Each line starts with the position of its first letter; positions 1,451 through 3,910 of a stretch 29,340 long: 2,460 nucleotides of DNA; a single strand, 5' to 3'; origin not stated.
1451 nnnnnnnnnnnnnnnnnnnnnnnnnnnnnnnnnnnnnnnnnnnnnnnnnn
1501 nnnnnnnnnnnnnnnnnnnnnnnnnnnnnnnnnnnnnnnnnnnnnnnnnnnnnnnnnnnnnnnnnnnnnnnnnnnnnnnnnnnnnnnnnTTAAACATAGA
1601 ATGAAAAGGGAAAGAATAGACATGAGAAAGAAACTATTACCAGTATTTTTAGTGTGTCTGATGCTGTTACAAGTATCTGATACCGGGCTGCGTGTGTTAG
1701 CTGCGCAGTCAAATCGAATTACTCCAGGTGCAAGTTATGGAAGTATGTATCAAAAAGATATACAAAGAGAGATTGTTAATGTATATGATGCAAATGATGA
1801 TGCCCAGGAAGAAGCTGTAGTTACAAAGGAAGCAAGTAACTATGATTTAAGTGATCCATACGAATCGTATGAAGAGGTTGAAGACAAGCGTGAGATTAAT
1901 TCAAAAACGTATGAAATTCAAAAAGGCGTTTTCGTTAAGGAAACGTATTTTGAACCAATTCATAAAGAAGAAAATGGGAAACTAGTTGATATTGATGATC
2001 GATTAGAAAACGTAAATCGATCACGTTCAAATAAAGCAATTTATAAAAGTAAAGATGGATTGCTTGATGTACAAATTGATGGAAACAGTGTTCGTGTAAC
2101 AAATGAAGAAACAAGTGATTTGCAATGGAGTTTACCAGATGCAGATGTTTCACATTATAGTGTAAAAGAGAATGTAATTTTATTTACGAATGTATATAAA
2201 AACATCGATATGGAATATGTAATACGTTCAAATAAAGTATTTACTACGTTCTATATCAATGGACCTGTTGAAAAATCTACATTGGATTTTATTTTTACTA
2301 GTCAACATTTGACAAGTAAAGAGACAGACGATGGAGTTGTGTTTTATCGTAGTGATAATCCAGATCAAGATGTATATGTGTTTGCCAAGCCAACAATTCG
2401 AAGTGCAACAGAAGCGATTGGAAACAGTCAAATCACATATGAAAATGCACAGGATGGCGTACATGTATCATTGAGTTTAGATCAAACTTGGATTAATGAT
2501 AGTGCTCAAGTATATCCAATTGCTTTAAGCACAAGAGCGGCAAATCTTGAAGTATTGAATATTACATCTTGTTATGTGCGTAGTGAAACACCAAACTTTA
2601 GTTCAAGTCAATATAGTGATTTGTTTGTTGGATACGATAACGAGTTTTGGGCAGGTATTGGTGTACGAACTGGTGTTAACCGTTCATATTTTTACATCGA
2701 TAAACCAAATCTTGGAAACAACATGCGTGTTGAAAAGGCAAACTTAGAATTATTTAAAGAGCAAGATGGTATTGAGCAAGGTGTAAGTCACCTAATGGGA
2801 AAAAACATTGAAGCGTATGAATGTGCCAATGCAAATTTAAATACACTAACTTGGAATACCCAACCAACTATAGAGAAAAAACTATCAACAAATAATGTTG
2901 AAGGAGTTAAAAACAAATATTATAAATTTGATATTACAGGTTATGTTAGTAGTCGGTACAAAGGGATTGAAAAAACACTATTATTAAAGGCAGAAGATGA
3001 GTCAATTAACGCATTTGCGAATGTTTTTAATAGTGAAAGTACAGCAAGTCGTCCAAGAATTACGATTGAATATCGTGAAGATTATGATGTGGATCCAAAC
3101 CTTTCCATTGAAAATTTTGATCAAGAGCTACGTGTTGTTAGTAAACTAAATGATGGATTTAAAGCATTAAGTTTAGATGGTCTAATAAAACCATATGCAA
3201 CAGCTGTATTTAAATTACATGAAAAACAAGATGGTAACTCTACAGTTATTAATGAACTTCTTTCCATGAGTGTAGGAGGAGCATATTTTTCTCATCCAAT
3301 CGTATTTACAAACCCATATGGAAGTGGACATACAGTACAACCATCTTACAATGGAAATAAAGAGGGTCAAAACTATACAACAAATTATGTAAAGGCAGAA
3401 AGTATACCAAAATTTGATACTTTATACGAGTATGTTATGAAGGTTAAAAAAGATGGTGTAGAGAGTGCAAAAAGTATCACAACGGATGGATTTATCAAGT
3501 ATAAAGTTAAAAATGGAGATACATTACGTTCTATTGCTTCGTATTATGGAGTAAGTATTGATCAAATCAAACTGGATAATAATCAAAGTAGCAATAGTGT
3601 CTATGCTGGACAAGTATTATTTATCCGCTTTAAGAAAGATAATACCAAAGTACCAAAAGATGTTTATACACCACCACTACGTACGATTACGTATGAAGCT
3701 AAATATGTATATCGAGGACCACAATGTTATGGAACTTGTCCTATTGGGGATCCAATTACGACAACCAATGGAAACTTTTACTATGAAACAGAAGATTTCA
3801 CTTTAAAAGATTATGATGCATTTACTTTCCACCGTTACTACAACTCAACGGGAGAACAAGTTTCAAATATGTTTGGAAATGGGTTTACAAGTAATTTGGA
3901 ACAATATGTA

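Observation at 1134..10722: Self-contained Sec-dependent RHS toxin cassette (anchor protein, RHS, immunity) in a Gram-positive background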

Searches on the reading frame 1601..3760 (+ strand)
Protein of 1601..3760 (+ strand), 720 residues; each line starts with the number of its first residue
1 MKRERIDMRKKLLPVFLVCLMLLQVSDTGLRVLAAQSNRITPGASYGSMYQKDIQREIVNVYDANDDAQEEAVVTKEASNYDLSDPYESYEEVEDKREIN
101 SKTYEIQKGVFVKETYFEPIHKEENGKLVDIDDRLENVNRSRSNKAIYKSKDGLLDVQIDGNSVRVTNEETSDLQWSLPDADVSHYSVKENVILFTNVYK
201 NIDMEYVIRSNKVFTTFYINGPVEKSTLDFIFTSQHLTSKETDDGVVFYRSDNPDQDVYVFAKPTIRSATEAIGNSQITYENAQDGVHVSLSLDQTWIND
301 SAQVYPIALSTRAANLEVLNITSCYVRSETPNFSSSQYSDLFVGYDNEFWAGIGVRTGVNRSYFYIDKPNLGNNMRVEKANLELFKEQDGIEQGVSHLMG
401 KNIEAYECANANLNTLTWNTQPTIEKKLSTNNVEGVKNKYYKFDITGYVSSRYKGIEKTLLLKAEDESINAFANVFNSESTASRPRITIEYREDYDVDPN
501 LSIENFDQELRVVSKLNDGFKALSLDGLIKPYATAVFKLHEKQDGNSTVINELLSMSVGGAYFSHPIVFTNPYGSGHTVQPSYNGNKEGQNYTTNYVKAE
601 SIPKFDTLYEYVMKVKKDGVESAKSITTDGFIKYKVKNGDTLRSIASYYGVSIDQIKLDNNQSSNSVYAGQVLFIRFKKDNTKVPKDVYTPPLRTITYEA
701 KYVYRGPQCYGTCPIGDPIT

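Call 15: find_related_loci(query=window:1601-3760:+, collection=genome_contigs, flank=10000)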
Query window:1601-3760:+ (720 aa) in genome_contigs; peptide patterns used: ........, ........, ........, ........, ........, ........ (x = any residue, [..] = any of these).
33 stretches matched a pattern; 2 encode a relative of the query (tblastn E <= 1e-3); 2 distinct loci.
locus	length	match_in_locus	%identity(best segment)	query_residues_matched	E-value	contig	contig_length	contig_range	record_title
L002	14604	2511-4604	37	1-719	5e-142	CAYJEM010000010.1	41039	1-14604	MAG TPA_asm: uncultured Erysipelotrichales bacterium isolate ERP123703_co3_201 genome assembly, contig: NODE_956_length_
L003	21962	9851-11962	38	1-719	1e-144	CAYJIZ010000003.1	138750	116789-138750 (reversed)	MAG TPA_asm: uncultured Erysipelotrichaceae bacterium isolate ERP123703_co3_161 genome assembly, contig: NODE_58_length_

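Call 21: search_protein_families(library=pfam, proteins=[L002:11278-12291:+, L002:12301-12708:+, L003:18648-19025:+, window:1601-3500:+, L002:13447-14124:+, L002:1107-1631:+, L003:6547-9111:+], max_evalue=1)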
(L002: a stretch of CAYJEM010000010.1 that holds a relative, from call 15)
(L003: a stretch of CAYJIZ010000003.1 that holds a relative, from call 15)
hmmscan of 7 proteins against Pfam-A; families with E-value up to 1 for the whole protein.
L002:11278-12291:+ (337 aa): 3 families
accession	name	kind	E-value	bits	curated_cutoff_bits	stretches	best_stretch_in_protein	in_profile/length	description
PF15595.11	Imm51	-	2.1e-19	69.8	29.8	1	229-332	6-102/104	Immunity protein 51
PF15428.11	Imm26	-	0.00012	22.8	23.3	1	40-107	4-70/107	Immunity protein 26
PF11408.13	Helicase_Sgs1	-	0.054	14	22.2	0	294-323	50-79/80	Sgs1 RecQ helicase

L002:12301-12708:+ (135 aa): 2 families
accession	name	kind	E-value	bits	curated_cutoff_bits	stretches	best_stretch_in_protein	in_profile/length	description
PF05117.17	DUF695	-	6.2e-10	39.9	23.1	1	9-108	1-105/134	Family of unknown function (DUF695)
PF20854.2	LED_rpt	-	0.071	13.3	59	1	46-116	67-134/176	LED repeat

L003:18648-19025:+ (125 aa): 1 family
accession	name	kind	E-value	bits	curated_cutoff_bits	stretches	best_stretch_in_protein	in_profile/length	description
PF19215.5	CoV_NSP15_C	-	0.016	15.6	23.9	1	38-110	77-149/154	Coronavirus replicase NSP15, uridylate-specific endoribonuclease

window:1601-3500:+ (633 aa): 4 families
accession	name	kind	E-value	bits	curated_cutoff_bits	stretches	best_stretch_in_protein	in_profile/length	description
PF24517.2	CBM96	-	3.7e-10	40.3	26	1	324-490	11-163/164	Carbohydrate-binding module family 96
PF24952.1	DUF7761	-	0.015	15.8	27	1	124-173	30-81/105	Domain of unknown function (DUF7761)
PF08780.16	NTase_sub_bind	-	0.054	13.9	31.8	0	58-108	51-101/126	Nucleotidyltransferase substrate binding protein like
PF24018.1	DUF7331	-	0.19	12.7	27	1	239-254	29-44/59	Family of unknown function (DUF7331)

L002:13447-14124:+ (225 aa): 4 families
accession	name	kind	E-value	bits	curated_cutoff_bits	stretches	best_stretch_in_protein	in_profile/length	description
PF19085.6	Choline_bind_2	-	0.019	15.6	27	1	144-161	2-18/38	Choline-binding repeat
PF02591.20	Zn_ribbon_9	-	0.085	13.4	29.1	0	37-44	25-32/33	C4-type zinc ribbon domain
PF13408.12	Zn_ribbon_recom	-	0.22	12.4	25.3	1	133-189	5-57/58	Recombinase zinc beta ribbon domain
PF02892.21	zf-BED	-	0.39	11.2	20.6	0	129-147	12-30/44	BED zinc finger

L002:1107-1631:+ (174 aa): 0 families

L003:6547-9111:+ (854 aa): 49 families (the best 25 are shown)
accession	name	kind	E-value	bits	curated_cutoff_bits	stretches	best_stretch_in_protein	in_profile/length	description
PF07724.20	AAA_2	-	8.1e-72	241.1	27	1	595-755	1-166/166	AAA domain (Cdc48 subfamily)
PF17871.7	AAA_lid_9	-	2.2e-35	121.2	22.8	1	343-443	2-102/104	AAA lid domain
PF00004.35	AAA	-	3.9e-28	99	21.2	2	203-336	2-126/131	ATPase family associated with various cellular activities (AAA)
PF10431.15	ClpB_D2-small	-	3.3e-24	85.2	21.9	1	761-836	1-76/81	C-terminal, D2-small domain, of ClpB protein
PF07728.20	AAA_5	-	4.1e-17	62.9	22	2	600-721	2-125/139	AAA domain (dynein-related subfamily)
PF13191.12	AAA_16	-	3.1e-12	47.7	32.6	2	180-220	2-45/167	AAA ATPase domain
PF13401.12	AAA_22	-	5.3e-11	43.4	27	2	600-695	8-110/130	AAA domain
PF00158.32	Sigma54_activat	-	7.3e-10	39.2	20.2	2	598-700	23-124/168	Sigma-54 interaction domain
PF20720.3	nSTAND3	-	2.8e-08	34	27.2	2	187-226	7-45/155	Novel STAND NTPase 3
PF05621.17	TniB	-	2.7e-07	30.6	22.4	1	223-339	72-185/189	Bacterial TniB protein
PF12775.13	AAA_7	-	1e-06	28.9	25.8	1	599-646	35-82/181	P-loop containing dynein motor region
PF13173.12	AAA_14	-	2.4e-06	28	27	2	601-696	6-88/129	AAA domain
PF01637.24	ATPase_2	-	7.4e-06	26.4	33.2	1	183-290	4-129/225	ATPase domain predominantly from Archaea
PF13238.12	AAA_18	-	1.9e-05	25.6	29.4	1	603-631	4-26/128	AAA domain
PF23569.1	NBD_SMAX1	-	2e-05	24.9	27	1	183-285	15-120/212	SMAX1 nucleotide binding domain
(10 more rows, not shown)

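Call 45: search_protein_families(library=pfam, proteins=[L002:10-915:+], max_evalue=0.001)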
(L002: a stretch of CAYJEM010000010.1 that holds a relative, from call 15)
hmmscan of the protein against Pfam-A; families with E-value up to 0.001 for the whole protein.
L002:10-915:+ (301 aa): 12 families
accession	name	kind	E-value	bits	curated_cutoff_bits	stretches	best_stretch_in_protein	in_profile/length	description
PF07719.23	TPR_2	-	1.5e-12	47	27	0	104-125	6-27/34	Tetratricopeptide repeat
PF00515.34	TPR_1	-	1.4e-10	41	27.8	0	103-125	5-27/34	Tetratricopeptide repeat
PF14559.12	TPR_19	-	4e-08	33.9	25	0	80-130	6-56/68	Tetratricopeptide repeat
PF13424.12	TPR_12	-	8.3e-08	32.7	30.1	0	39-97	18-77/77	Tetratricopeptide repeat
PF13174.12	TPR_6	-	9.8e-08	32.6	26.3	0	102-124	3-25/33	Tetratricopeptide repeat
PF13181.12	TPR_8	-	1.3e-07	31.7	25.7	1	103-126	5-28/34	Tetratricopeptide repeat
PF13428.12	TPR_14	-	1.8e-07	31.6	23.5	0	103-127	5-29/44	Tetratricopeptide repeat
PF13432.12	TPR_16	-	6.6e-06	26.9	32.7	0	71-125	3-57/65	Tetratricopeptide repeat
PF13414.12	TPR_11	-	0.00013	22.1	26.8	0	37-62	7-32/42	TPR repeat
PF12895.13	ANAPC3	-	0.00023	21.8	27.2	1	37-124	2-81/82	Anaphase-promoting complex, cyclosome, subunit 3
PF17874.7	TPR_MalT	-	0.00029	20.7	45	0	27-97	83-154/336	MalT-like TPR region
PF13374.12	TPR_10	-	0.00055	20.3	27.5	0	104-126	7-29/42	Tetratricopeptide repeat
